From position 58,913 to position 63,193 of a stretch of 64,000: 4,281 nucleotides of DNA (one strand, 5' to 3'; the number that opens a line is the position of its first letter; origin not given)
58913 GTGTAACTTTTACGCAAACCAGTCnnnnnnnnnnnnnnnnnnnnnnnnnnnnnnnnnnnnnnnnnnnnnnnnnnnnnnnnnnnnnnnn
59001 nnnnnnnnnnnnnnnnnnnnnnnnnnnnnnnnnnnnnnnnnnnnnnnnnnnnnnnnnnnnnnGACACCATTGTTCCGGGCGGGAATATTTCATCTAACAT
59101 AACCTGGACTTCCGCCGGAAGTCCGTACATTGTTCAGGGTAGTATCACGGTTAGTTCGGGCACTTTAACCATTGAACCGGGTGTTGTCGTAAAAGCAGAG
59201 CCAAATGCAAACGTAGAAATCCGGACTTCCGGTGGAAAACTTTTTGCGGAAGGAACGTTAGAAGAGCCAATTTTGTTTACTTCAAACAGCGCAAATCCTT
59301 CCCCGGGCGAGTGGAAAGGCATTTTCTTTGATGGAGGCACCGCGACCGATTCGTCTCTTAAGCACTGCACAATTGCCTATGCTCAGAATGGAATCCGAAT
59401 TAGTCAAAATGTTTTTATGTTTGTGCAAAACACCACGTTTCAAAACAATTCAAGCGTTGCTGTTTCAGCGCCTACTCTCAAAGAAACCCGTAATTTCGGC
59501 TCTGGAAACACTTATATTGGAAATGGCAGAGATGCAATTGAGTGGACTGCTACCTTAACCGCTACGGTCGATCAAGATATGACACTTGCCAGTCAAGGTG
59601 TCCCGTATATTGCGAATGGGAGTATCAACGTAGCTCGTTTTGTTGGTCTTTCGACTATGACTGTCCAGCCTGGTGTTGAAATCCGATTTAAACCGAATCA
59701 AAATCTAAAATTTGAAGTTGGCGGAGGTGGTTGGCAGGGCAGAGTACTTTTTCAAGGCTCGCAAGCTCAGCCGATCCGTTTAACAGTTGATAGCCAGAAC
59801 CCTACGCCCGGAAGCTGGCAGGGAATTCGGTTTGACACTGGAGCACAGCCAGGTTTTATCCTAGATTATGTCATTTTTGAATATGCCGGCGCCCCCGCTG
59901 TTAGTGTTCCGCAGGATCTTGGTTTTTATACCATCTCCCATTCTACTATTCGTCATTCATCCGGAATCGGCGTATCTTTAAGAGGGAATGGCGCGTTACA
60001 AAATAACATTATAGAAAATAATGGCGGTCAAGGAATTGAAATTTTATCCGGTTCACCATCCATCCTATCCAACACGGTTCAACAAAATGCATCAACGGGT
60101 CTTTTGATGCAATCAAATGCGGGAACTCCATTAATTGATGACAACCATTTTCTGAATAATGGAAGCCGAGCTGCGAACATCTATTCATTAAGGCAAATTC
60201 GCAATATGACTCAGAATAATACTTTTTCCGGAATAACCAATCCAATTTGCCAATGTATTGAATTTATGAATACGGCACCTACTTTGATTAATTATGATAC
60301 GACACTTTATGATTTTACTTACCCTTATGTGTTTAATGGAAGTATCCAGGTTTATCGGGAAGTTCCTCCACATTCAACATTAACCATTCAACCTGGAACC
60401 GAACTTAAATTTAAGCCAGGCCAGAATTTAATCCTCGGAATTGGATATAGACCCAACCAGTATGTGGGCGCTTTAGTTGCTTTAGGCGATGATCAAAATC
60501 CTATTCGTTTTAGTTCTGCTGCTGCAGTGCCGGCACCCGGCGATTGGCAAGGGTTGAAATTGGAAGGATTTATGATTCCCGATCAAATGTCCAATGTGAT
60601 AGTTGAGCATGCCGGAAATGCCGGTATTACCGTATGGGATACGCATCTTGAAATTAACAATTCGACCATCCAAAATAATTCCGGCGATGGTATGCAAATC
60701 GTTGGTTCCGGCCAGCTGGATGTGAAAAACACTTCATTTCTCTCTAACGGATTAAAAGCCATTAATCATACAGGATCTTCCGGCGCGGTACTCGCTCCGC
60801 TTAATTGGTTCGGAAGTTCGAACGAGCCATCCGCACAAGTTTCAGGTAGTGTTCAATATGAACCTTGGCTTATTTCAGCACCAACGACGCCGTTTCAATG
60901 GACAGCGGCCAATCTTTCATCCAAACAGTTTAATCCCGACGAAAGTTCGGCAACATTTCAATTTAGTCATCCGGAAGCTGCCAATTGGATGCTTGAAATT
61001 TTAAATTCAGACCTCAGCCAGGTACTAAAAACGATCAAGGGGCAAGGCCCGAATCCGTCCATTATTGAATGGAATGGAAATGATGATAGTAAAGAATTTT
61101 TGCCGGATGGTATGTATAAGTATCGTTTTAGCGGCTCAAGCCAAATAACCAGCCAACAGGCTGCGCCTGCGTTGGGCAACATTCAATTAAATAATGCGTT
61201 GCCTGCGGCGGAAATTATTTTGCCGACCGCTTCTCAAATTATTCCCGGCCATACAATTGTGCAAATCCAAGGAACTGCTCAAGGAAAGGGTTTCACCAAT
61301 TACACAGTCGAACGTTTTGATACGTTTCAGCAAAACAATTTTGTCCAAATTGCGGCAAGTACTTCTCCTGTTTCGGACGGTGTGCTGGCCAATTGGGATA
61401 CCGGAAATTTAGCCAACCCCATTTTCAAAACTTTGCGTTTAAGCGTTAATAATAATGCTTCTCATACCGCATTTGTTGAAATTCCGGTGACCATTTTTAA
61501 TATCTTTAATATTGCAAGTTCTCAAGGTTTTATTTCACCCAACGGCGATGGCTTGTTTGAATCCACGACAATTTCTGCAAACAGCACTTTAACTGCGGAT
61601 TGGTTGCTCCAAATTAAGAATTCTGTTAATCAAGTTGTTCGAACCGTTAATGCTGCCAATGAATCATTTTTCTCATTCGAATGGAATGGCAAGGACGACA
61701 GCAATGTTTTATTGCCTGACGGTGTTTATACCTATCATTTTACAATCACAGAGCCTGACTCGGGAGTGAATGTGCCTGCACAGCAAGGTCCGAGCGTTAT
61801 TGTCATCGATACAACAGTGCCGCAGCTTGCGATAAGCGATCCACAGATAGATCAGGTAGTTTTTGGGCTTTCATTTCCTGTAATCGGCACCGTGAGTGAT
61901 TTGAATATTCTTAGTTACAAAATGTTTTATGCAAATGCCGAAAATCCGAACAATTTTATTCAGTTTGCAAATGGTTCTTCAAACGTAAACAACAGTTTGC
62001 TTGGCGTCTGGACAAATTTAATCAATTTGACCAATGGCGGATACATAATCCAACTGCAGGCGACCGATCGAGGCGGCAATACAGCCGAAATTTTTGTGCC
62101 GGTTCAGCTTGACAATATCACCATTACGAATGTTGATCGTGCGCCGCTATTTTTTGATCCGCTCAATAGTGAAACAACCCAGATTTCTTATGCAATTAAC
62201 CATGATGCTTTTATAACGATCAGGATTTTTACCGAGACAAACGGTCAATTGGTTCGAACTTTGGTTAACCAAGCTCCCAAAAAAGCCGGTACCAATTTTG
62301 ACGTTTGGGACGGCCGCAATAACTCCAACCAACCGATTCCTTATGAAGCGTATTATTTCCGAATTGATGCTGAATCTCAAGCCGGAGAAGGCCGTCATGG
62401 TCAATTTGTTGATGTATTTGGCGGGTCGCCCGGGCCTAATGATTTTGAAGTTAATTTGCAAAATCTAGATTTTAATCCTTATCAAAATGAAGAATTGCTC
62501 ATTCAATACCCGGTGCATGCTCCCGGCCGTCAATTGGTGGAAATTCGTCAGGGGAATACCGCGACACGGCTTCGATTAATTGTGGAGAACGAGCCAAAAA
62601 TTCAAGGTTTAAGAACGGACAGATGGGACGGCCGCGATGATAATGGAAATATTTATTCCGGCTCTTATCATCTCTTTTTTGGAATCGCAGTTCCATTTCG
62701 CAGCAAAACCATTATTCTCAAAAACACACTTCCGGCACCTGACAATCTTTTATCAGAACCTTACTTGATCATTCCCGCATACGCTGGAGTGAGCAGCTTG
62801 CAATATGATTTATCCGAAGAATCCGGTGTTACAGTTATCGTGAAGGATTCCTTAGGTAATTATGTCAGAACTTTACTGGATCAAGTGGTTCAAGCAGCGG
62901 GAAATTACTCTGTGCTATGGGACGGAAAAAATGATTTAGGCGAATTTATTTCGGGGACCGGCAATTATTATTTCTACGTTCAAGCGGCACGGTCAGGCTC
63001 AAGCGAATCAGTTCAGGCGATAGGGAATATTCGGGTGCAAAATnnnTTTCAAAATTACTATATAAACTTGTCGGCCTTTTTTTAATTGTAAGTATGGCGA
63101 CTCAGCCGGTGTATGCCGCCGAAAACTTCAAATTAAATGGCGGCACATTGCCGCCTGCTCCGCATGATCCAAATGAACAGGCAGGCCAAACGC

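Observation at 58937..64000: Giant beta-helix / FlgD-Ig surface protein translationally coupled to an RHS-repeat toxin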

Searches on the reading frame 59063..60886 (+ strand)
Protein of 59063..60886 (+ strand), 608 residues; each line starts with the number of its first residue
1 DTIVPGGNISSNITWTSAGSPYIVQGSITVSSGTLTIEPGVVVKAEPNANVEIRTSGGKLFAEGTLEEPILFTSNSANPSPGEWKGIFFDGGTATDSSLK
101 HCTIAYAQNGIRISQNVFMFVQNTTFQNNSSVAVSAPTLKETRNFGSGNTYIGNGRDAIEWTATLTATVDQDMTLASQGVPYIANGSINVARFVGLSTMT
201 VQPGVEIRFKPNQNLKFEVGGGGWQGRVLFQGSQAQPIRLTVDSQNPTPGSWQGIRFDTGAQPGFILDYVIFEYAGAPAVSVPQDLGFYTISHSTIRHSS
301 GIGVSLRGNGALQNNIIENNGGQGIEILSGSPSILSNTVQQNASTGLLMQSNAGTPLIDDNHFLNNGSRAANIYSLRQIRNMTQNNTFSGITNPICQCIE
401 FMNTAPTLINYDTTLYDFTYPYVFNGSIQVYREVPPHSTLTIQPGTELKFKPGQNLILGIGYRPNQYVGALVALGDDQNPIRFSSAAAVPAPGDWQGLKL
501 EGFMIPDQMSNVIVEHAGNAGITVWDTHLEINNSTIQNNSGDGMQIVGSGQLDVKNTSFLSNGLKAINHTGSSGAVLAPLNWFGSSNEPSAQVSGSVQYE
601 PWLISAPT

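Call 42: predict_structure(alignment_id=A4)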
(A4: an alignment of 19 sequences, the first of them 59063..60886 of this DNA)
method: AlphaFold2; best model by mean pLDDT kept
length: 608 residues; sequences in the alignment: 19
mean_pLDDT: 92.7   pTM: 0.89
mean pLDDT of the five models: 92.7, 92.4, 91.7, 91.5, 91.0
residues with pLDDT >= 90: 495; 70-90: 96; 50-70: 17; < 50: 0
segments of 3 or more residues with pLDDT < 50: none
pLDDT, mean of each block of 10 residues (from residue 1): 92 92 95 95 96 88 97 96 95 91 96 92 97 94 93 96 92 93 95 88 97 82 82 98 95 84 86 97 86 98 95 98 96 98 96 97 95 96 96 90 93 95 96 84 98 91 72 95 96 96 77 97 93 97 94 95 95 90 88 93 89
secondary structure, 60 per line:
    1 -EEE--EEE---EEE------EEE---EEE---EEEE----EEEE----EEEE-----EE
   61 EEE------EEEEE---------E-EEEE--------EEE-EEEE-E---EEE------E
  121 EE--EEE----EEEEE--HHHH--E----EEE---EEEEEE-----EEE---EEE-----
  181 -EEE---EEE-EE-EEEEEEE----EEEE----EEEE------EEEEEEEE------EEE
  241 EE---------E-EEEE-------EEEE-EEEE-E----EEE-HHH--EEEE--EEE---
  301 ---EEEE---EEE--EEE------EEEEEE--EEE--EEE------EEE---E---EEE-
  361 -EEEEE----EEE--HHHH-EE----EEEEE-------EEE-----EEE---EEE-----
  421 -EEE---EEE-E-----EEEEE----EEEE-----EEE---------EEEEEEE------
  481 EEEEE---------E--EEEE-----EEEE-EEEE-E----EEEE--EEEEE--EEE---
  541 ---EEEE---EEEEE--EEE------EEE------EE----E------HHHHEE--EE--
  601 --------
elements in order: E2-4 E7-9 E13-15 E22-24 E28-30 E34-37 E42-45 E50-53 E59-63 E70-74 E86-89 E98-100 E102-105 E111-113 E120-122 E125-127 E132-136 H139-142 E150-152 E156-161 E167-169 E173-175 E182-184 E188-190 E195-201 E206-209 E214-217 E224-231 E238-242 E254-257 E265-268 E270-273 E280-282 E289-292 E295-297 E304-307 E311-313 E316-318 E325-330 E333-335 E338-340 E347-349 E357-359 E362-366 E371-373 H376-379 E387-391 E399-401 E407-409 E413-415 E422-424 E428-430 E438-442 E447-450 E456-458 E468-474 E481-485 E498-501 E507-510 E512-515 E522-525 E528-532 E535-537 E544-547 E551-555 E558-560 E567-569 H589-592

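Call 46: fold_search(model_id=the predicted structure, library=pdb)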
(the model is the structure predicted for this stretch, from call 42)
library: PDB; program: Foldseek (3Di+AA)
matches with E <= 10: 463; with E <= 0.001: 10
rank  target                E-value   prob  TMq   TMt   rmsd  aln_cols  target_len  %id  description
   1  7dmk_A                3.4e-05  0.85  0.16  0.14  27.2       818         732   11  PL6 alginate lyase BcAlyPL6 (released 2021-10-06)
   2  8bwk_D                3.7e-04  0.87  0.19  0.17  25.7       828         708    9  Metagenomic derived PL6 alginate lyase (released 2023-12-20)
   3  7w1c_E                4.9e-04  0.91  0.17  0.17  18.9       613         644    8  Crystal structure of Klebsiella pneumoniae K1 capsule-specific polysaccharide lyase in a P1 crystal form (released 2022-05-18)
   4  8bwk_B                6.2e-04  0.90  0.19  0.16  26.3       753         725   10  Metagenomic derived PL6 alginate lyase (released 2023-12-20)
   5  7o84_B                6.2e-04  0.38  0.11  0.14  19.8       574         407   10  Structure of the PL6 family alginate lyase Pedsa0632 from Pseudopedobacter saltans in complex with substrate (released 2021-07-28)
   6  7dmk_C                6.8e-04  0.66  0.17  0.14  27.2       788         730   11  PL6 alginate lyase BcAlyPL6 (released 2021-10-06)
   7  7dmk_D                7.4e-04  0.38  0.12  0.11  26.8       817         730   10  PL6 alginate lyase BcAlyPL6 (released 2021-10-06)
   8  7w1c_A                7.8e-04  0.92  0.19  0.18  19.4       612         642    9  Crystal structure of Klebsiella pneumoniae K1 capsule-specific polysaccharide lyase in a P1 crystal form (released 2022-05-18)
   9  7w1c_D                8.1e-04  0.91  0.17  0.17  19.4       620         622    8  Crystal structure of Klebsiella pneumoniae K1 capsule-specific polysaccharide lyase in a P1 crystal form (released 2022-05-18)
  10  7dmk_B                9.3e-04  0.63  0.16  0.15  26.9       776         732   11  PL6 alginate lyase BcAlyPL6 (released 2021-10-06)
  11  8bwk_A                1.1e-03  0.77  0.18  0.15  26.4       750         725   10  Metagenomic derived PL6 alginate lyase (released 2023-12-20)
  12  7o84_A                1.2e-03  0.35  0.12  0.15  20.0       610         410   10  Structure of the PL6 family alginate lyase Pedsa0632 from Pseudopedobacter saltans in complex with substrate (released 2021-07-28)
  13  7o7a_B                1.5e-03  0.38  0.13  0.15  18.5       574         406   11  Structure of the PL6 family alginate lyase Pedsa0632 from Pseudopedobacter saltans (released 2021-07-28)
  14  7o7a_A                1.9e-03  0.35  0.13  0.16  18.3       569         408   11  Structure of the PL6 family alginate lyase Pedsa0632 from Pseudopedobacter saltans (released 2021-07-28)
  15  8bwk_C                2.3e-03  0.72  0.19  0.17  26.0       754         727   10  Metagenomic derived PL6 alginate lyase (released 2023-12-20)
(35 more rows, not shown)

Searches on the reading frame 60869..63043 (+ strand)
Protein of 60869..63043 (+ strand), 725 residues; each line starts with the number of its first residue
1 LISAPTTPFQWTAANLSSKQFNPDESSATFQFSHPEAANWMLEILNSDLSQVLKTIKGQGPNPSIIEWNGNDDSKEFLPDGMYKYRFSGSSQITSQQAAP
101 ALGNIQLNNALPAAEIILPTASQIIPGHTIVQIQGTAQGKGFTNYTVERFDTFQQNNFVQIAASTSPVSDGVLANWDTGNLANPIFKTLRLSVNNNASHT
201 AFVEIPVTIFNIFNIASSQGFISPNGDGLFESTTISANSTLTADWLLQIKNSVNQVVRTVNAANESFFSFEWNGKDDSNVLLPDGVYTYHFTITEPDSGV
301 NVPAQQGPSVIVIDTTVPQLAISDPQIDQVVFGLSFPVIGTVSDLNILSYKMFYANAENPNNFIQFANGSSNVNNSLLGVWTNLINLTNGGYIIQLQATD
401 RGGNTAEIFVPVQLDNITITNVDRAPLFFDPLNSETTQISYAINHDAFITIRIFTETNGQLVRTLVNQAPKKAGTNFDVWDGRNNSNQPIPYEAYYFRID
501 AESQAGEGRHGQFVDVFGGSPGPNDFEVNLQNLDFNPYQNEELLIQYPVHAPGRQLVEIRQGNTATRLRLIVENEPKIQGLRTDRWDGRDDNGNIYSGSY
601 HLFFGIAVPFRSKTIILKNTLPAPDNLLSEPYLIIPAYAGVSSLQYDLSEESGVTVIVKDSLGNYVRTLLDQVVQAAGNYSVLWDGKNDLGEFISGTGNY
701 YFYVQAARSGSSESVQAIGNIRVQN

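Call 41: predict_structure(alignment_id=A3)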
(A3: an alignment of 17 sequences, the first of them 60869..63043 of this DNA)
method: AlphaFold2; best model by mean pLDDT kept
length: 725 residues; sequences in the alignment: 17
mean_pLDDT: 87.7   pTM: 0.60
mean pLDDT of the five models: 87.7, 87.2, 85.9, 86.0, 85.2
residues with pLDDT >= 90: 367; 70-90: 317; 50-70: 36; < 50: 5
segments of 3 or more residues with pLDDT < 50: 1-5
pLDDT, mean of each block of 10 residues (from residue 1): 50 78 85 79 90 89 77 90 91 83 89 89 85 91 92 73 93 88 69 91 86 92 90 94 95 95 94 95 95 90 92 94 95 95 96 94 95 96 92 97 94 95 91 89 96 92 95 96 88 91 88 82 66 80 84 86 88 84 85 81 83 83 80 81 89 91 87 91 90 82 84 78 81
secondary structure, 60 per line:
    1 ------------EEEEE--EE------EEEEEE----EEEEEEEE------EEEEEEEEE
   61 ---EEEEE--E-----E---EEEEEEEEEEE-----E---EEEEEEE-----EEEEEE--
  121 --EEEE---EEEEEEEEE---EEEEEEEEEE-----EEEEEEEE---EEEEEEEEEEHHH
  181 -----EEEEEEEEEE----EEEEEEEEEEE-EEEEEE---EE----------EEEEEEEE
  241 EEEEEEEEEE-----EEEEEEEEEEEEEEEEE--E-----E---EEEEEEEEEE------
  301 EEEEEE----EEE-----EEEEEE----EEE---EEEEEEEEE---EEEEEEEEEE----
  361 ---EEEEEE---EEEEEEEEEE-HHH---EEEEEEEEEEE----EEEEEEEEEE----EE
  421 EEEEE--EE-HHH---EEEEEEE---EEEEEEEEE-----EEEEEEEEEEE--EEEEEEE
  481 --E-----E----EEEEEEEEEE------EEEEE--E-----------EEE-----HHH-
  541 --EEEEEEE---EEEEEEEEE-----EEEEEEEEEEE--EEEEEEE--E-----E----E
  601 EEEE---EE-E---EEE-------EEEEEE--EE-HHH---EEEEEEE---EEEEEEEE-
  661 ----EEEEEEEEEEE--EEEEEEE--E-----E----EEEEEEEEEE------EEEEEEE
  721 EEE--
elements in order (helices of 4 or more, strands of 3 or more residues): E13-17 E28-33 E38-45 E52-60 E64-68 E81-91 E101-107 E113-118 E123-126 E130-138 E142-151 E157-164 E168-177 E186-195 E200-210 E212-217 E233-250 E256-272 E285-294 E301-306 E311-313 E319-324 E329-331 E335-343 E347-356 E364-369 E373-382 E390-400 E405-414 E419-425 E437-443 E447-455 E461-471 E474-480 E494-503 E510-514 E529-531 E543-549 E553-561 E567-577 E580-586 E600-604 E615-617 E625-630 E642-648 E652-659 E665-675 E678-684 E698-707 E714-723

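Call 45: fold_search(model_id=the predicted structure, library=pdb)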
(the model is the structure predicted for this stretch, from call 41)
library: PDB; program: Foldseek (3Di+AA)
matches with E <= 10: 1866; with E <= 0.001: 231
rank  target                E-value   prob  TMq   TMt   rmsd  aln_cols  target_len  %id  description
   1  3cu7_B                6.1e-17  1.00  0.16  0.10  49.7       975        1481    9  Human Complement Component 5 (released 2008-06-10)
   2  3cu7_A                7.3e-17  1.00  0.16  0.09  50.0       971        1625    9  Human Complement Component 5 (released 2008-06-10)
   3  9fx2                  9.6e-17  1.00  0.14  0.10  50.1       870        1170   13  Structure of methylamine activated CD109 (released 2025-03-19)
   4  7q62_B                3.2e-16  1.00  0.14  0.12  52.0       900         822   12  Structure of TEV cleaved A2ML1 dimer (A2ML1-TT dimer) (released 2022-04-20)
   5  7voo_A                5.0e-16  1.00  0.14  0.10  51.6       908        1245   11  Induced alpha-2-macroglobulin monomer (released 2022-10-19)
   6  7s64_A                8.7e-16  1.00  0.14  0.08  51.4       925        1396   11  Intermediate-form oocyte/egg Alpha-2-Macroglobulin (A2Moo) tetramer (released 2022-01-05)
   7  8s3o_A                9.1e-16  1.00  0.15  0.10  50.0       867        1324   12  Structure of native human CD109 (released 2025-03-05)
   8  7q62_A                1.0e-15  1.00  0.14  0.10  51.1       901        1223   11  Structure of TEV cleaved A2ML1 dimer (A2ML1-TT dimer) (released 2022-04-20)
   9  7von                  1.1e-15  1.00  0.15  0.09  51.8       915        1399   11  Native alpha-2-macroglobulin monomer (released 2022-11-16)
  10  4e0s_A                1.2e-15  1.00  0.15  0.08  50.9       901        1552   10  Crystal Structure of C5b-6 (released 2012-04-18)
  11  8b0g_A                2.0e-15  1.00  0.15  0.10  50.6       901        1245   10  2C9, C5b9-CD59 structure (released 2023-02-22)
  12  7s63_A                2.2e-15  1.00  0.14  0.09  50.8       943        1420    9  Native-form oocyte/egg Alpha-2-Macroglobulin (A2Moo) tetramer (released 2022-01-05)
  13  3prx_B                2.3e-15  1.00  0.16  0.11  49.7       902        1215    9  Structure of Complement C5 in Complex with CVF and SSL7 (released 2011-01-19)
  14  7s62                  2.7e-15  1.00  0.15  0.09  49.8       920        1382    9  Locally refined protomer structure of native-form oocyte/egg Alpha-2-Macroglobulin (A2Moo) tetramer (released 2022-01-05)
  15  9fx3_A                3.1e-15  1.00  0.15  0.10  49.4       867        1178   12  Structure of active human CD109 (released 2025-03-19)
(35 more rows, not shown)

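Call 86: search_protein_representatives(protein=window:60869-63043:+)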
Query: 725 residues. Proteins with E-value up to 0.001 (for the whole library): 4601; up to 1e-10: 1677; up to 1e-30: 532. The best 150 are listed.
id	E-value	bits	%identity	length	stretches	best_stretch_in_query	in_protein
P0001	0.0e+00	1628.1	100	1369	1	1-725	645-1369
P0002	9.6e-236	800.7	51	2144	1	3-723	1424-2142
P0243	3.0e-223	759.5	32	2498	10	159-723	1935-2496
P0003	1.4e-185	634.9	44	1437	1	6-721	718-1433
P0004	4.6e-174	596.9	42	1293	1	5-723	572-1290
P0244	7.9e-155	533.3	32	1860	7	170-705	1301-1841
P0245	2.9e-149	514.9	30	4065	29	219-315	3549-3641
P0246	1.0e-146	506.5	32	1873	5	162-721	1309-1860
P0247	1.3e-138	479.7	40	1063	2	220-722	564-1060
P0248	8.8e-132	457.1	30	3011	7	35-468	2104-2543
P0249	3.6e-125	435.3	32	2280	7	172-488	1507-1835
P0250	2.4e-123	429.2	32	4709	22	281-416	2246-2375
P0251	1.6e-119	416.6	29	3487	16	79-407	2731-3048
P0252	4.5e-112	392.0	35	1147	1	3-713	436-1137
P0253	3.8e-108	379.0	32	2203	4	223-721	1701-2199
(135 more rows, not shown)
